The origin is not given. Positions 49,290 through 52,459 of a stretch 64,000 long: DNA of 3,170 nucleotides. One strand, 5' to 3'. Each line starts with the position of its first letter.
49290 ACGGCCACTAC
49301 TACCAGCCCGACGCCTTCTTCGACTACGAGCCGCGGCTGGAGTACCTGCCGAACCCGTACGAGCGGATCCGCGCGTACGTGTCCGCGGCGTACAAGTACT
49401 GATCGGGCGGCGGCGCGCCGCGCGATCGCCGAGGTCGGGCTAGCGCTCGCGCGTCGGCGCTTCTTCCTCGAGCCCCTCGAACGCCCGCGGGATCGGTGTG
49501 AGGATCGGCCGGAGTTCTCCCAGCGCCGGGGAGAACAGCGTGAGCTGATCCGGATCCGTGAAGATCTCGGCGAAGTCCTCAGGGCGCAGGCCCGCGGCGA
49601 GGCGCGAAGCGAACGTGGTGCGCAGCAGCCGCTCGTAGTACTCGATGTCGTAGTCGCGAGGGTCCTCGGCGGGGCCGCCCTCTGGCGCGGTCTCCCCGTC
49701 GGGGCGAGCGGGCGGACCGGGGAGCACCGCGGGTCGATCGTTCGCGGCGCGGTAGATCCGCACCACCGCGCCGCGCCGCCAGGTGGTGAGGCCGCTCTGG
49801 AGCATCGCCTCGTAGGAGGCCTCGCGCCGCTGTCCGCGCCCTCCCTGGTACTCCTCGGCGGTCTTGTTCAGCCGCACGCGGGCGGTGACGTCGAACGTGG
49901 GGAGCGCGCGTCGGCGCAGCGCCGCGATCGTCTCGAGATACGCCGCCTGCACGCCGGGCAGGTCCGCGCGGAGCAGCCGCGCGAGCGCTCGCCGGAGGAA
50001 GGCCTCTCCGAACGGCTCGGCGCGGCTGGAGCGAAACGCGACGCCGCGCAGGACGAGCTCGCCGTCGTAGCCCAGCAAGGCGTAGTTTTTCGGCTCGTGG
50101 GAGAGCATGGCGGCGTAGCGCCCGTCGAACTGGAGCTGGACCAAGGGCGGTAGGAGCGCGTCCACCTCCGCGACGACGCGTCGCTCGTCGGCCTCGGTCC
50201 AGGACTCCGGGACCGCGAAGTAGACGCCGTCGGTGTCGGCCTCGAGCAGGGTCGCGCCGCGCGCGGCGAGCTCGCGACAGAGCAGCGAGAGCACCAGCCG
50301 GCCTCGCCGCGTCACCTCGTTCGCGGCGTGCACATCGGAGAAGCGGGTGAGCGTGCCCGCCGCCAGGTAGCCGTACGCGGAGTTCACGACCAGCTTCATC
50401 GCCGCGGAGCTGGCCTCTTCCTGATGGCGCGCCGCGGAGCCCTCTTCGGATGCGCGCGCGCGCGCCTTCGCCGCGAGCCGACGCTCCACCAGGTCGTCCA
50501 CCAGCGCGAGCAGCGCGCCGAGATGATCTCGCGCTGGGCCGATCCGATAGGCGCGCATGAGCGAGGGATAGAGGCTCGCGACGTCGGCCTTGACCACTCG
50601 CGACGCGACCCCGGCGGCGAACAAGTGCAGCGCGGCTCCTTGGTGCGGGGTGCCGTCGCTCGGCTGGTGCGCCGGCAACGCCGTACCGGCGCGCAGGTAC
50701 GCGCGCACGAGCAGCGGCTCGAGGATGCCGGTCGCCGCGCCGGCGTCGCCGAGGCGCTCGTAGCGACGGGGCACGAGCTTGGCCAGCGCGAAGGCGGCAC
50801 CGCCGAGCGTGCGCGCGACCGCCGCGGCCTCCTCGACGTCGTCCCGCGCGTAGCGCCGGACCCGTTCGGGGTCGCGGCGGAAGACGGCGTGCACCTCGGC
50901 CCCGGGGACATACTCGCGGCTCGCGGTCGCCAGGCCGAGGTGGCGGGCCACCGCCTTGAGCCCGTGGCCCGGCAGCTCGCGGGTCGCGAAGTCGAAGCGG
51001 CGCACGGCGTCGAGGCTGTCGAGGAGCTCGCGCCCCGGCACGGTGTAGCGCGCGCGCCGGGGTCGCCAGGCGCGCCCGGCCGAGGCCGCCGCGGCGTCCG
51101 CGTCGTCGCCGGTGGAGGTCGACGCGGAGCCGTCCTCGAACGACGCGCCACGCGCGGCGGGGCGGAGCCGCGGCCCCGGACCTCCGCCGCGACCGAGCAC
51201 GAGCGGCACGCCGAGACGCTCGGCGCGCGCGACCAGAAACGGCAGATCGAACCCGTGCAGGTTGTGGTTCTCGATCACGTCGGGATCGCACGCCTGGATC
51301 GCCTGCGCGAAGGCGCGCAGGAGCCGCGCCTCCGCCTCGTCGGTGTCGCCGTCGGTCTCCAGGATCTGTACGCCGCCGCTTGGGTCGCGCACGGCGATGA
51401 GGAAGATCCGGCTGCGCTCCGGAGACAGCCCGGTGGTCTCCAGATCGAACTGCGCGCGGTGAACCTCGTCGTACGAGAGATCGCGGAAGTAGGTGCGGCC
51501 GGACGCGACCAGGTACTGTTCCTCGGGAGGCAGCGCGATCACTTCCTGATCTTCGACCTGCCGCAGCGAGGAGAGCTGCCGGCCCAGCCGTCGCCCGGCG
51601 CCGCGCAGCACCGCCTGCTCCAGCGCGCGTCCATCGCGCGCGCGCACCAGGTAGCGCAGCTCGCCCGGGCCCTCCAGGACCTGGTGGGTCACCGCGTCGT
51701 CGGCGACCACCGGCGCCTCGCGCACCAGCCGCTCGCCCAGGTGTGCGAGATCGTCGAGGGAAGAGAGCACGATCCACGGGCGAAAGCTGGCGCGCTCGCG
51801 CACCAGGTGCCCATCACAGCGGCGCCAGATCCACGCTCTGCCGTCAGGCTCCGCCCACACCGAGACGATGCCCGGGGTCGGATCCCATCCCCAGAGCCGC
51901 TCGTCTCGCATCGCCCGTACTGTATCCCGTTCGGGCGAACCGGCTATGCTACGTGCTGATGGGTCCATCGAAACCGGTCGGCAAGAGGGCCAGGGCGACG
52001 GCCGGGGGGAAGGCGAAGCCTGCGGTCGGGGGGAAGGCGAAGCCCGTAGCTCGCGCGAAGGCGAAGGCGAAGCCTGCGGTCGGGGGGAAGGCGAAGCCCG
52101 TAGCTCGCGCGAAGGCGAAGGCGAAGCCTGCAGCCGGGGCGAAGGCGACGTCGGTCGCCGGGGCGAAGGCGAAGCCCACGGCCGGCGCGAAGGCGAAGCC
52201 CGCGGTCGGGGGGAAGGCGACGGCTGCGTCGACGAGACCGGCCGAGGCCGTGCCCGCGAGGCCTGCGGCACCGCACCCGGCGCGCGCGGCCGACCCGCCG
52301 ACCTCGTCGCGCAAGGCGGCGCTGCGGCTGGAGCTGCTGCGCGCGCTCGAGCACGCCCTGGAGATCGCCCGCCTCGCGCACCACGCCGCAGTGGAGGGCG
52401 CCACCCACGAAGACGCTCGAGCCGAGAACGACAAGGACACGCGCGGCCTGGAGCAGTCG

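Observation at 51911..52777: GreA-like factor with a histone-H1-like AKP repeat tail, encoded by tandem 54-bp repeats, divergent from polB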

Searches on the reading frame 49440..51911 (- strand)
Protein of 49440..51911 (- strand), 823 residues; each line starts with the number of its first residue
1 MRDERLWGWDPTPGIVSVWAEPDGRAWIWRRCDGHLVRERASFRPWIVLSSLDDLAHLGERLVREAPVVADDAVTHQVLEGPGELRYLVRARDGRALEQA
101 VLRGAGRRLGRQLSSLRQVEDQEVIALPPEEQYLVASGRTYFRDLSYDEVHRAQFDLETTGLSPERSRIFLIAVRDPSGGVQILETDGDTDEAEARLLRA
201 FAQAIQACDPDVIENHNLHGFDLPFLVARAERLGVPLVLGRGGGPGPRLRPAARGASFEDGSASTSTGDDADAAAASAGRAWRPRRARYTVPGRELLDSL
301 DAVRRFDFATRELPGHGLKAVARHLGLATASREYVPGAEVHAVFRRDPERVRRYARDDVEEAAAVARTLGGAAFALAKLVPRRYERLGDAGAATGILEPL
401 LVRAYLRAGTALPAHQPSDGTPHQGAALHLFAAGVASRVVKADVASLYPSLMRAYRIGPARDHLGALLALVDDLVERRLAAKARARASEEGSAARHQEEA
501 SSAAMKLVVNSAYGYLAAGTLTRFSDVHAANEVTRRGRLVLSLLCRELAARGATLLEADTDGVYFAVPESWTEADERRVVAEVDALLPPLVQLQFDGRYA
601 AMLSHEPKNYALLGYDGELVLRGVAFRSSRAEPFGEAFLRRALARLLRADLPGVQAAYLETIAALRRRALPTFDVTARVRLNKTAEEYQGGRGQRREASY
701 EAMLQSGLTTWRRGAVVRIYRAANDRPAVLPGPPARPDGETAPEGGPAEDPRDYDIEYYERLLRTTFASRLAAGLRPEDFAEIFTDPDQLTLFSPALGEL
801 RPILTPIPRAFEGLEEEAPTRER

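Call 5: search_protein_families(library=pfam, proteins=[window:49440-51911:-], max_evalue=1)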
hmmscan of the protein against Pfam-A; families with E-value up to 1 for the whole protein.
window:49440-51911:- (823 aa): 4 families
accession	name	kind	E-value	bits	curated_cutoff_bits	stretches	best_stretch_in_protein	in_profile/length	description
PF13482.12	RNase_H_2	-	8.6e-10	39.2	22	1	155-235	3-83/165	RNase_H superfamily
PF00136.26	DNA_pol_B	-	6.9e-09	35.4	23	1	464-551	117-202/453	DNA polymerase family B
PF03104.25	DNA_pol_B_exo1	-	3.4e-08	33.6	23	1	191-236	140-185/242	DNA polymerase family B, exonuclease domain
PF10108.15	DNA_pol_B_exo2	-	0.0096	16.1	24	1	176-235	20-77/213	Predicted 3'-5' exonuclease related to the exonuclease domain of PolB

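Call 6: search_protein_families(library=ncbifam, proteins=[window:49440-51911:-], max_evalue=1)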
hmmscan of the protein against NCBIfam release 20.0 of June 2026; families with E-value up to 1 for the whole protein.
window:49440-51911:- (823 aa): 10 families
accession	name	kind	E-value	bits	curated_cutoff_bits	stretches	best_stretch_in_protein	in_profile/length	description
NF004421.0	PRK05762.1-2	equivalog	1.2e-23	83.3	570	2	285-581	275-578/795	DNA polymerase II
NF004422.0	PRK05762.1-4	equivalog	1.9e-17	62.9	1103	2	290-581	272-571/789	DNA polymerase II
TIGR00592.1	pol2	superfamily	1.8e-12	46.2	239.95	1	459-615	854-1010/1176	DNA polymerase (pol2)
NF004420.0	PRK05762.1-1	equivalog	2.3e-11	43.1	1435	2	404-579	380-565/783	DNA polymerase II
NF004417.0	PRK05761.1-3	equivalog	5.1e-11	41.3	780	2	465-698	549-785/858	DNA-directed DNA polymerase I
NF004419.0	PRK05761.1-5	equivalog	3.5e-09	35.2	1285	2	494-700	647-856/932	DNA-directed DNA polymerase I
NF004415.0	PRK05761.1-1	equivalog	7.5e-06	24.1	1289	1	482-569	579-665/883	DNA-directed DNA polymerase I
NF004416.0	PRK05761.1-2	equivalog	0.00057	18.4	516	1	433-568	328-459/665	type B DNA-directed DNA polymerase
NF005927.0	PRK07942.1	subfamily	0.037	13.7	186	1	146-173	3-30/232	DNA polymerase III subunit epsilon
NF011539.0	PRK14975.1-3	equivalog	0.038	12.3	640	1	152-228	68-138/628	bifunctional 3'-5' exonuclease/DNA polymerase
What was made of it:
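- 49440..51911 (-): Family-B DNA polymerase gene (823 aa), divergent partner. NCBIfam DNA polymerase II at 83 bits, far below its cut-off (calls 5, 6).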

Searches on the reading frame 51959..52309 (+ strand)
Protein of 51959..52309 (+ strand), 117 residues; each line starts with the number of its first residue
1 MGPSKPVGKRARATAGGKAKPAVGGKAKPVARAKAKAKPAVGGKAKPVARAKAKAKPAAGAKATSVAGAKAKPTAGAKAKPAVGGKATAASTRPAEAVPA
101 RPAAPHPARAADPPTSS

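Call 48: search_protein_families(library=pfam, proteins=[window:51959-52309:+], max_evalue=10)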
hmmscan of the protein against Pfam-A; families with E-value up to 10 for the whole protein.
seq(117 aa): 1 family
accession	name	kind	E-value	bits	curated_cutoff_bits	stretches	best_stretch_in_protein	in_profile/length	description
PF00935.25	Ribosomal_L44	-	2.5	9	25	1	9-35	26-52/76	Ribosomal protein L44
